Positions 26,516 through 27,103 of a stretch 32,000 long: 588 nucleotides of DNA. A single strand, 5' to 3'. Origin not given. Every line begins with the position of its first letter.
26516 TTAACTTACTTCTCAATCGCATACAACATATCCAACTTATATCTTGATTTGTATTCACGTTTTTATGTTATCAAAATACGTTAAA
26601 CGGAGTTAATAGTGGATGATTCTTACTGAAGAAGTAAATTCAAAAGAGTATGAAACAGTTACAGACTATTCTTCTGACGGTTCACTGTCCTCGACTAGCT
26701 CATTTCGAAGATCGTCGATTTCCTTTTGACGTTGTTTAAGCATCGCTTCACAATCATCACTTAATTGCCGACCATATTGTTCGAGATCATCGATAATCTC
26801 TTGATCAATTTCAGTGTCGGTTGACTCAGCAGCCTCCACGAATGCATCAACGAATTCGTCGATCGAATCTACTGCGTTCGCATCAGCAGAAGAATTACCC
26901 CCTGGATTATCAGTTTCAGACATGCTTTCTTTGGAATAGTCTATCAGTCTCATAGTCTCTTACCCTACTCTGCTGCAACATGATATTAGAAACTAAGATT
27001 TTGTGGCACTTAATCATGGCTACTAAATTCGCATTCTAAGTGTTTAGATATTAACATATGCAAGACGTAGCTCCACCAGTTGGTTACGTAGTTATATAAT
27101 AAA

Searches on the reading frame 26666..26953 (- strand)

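Call 97: search_protein_families(library=pfam, proteins=[window:26666-26953:-], max_evalue=0.01)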
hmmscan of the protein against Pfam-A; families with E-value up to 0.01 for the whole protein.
window:26666-26953:- (95 aa): 1 family
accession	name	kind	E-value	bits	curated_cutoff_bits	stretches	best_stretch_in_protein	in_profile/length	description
PF23921.1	DUF7260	-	0.00046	20.1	27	1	27-86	145-204/242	Domain of unknown function (DUF7260)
